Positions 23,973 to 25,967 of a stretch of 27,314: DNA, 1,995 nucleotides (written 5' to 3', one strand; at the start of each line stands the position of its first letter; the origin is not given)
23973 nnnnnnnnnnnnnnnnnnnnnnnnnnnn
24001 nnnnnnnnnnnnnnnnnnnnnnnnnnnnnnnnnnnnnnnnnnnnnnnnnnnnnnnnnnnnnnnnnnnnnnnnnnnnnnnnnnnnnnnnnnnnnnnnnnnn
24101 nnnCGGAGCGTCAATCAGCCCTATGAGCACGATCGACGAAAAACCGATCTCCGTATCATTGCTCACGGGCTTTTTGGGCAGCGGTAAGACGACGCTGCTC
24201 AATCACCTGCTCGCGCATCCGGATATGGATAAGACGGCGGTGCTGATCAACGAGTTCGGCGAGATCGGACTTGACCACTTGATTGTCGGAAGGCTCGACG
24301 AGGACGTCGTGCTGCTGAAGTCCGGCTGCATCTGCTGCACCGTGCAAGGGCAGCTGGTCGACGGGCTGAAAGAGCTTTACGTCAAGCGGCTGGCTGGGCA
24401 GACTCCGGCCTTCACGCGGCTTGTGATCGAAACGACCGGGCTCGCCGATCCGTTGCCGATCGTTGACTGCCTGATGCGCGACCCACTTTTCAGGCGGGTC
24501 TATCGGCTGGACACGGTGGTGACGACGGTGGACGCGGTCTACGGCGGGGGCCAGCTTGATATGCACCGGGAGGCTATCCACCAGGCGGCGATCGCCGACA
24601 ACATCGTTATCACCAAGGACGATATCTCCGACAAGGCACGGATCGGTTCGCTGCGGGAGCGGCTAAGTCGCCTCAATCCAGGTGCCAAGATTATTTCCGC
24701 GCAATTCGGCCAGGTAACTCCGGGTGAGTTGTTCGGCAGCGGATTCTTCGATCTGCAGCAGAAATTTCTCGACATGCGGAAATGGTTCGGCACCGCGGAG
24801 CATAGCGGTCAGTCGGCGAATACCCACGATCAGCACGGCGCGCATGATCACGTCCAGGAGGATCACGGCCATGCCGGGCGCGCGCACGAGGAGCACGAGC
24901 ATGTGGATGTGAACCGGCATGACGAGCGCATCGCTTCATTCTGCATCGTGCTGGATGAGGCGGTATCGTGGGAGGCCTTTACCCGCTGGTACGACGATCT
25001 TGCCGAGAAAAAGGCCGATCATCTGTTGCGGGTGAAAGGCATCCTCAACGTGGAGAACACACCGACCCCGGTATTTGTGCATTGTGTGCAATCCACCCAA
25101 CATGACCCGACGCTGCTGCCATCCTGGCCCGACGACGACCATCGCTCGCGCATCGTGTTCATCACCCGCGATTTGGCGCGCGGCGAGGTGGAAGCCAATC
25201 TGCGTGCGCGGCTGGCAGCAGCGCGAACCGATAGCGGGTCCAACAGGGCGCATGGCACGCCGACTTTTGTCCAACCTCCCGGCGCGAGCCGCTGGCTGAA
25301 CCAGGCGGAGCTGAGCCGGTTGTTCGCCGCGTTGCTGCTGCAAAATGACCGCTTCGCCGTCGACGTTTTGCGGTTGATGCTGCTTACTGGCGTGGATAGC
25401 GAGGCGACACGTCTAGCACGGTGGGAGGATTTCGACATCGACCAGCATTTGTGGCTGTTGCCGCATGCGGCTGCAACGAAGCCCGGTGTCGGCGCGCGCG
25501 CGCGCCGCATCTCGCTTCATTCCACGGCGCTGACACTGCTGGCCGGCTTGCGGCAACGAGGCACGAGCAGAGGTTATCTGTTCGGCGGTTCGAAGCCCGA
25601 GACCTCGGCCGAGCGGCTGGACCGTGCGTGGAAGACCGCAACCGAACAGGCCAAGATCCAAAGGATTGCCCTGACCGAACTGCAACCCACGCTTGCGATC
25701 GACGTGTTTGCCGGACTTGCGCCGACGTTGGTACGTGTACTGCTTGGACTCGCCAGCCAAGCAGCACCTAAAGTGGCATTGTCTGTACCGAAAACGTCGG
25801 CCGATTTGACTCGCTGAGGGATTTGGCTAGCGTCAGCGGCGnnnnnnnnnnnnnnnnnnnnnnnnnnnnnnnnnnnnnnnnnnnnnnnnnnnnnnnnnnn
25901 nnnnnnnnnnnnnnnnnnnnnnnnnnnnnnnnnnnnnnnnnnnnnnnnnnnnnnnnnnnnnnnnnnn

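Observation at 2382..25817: Non-canonical aminophosphonate catabolic island: PhnSTU + PhnY + PhnA, with a replacement front end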

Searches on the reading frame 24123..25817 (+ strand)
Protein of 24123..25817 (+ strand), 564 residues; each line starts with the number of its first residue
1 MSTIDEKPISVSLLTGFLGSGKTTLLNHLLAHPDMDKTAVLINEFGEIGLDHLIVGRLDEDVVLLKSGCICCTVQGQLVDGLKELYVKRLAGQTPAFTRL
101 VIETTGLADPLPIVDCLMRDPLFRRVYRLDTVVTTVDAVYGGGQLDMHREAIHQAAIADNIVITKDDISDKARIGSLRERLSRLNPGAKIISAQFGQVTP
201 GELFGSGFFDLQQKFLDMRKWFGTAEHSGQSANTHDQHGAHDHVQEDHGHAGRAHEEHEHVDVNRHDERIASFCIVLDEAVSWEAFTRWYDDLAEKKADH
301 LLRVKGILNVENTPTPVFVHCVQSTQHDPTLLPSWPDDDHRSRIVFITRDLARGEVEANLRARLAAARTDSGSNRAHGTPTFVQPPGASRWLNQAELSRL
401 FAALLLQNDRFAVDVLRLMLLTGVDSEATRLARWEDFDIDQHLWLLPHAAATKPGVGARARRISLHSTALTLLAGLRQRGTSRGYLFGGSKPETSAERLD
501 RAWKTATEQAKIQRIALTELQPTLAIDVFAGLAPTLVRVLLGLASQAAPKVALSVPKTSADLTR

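Call 5: search_protein_families(library=pfam, proteins=[window:24123-25817:+])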
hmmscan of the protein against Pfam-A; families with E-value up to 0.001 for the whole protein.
window:24123-25817:+ (564 aa): 2 families
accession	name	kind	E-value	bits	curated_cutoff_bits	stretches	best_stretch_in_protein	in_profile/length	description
PF02492.25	cobW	-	1.5e-42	145.7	20.7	1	11-191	2-179/180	CobW/HypB/UreG, nucleotide-binding domain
PF07683.19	CobW_C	-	6e-19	68.1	22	1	270-362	1-92/94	Cobalamin synthesis protein cobW C-terminal domain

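Call 7: search_protein_families(library=ncbifam, proteins=[window:24123-25817:+], max_evalue=0.00001)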
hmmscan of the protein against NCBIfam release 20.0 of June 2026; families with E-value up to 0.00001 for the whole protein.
window:24123-25817:+ (564 aa): 4 families
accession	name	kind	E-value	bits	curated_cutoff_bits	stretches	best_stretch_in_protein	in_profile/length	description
NF008578.0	PRK11537.1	equivalog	1.3e-56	192.1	361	2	7-221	2-213/318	GTPase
TIGR02475.1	CobW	equivalog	2.4e-37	128.6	332.1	2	9-153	4-149/342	cobalamin biosynthesis protein CobW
NF038288.1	chaper_GTP_ZigA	equivalog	5.6e-34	117.7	600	1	10-139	2-136/390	zinc metallochaperone GTPase ZigA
NF041053.1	CobW_rel_Se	equivalog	2.2e-11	43.8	180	1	14-192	6-180/195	CobW-related selenoprotein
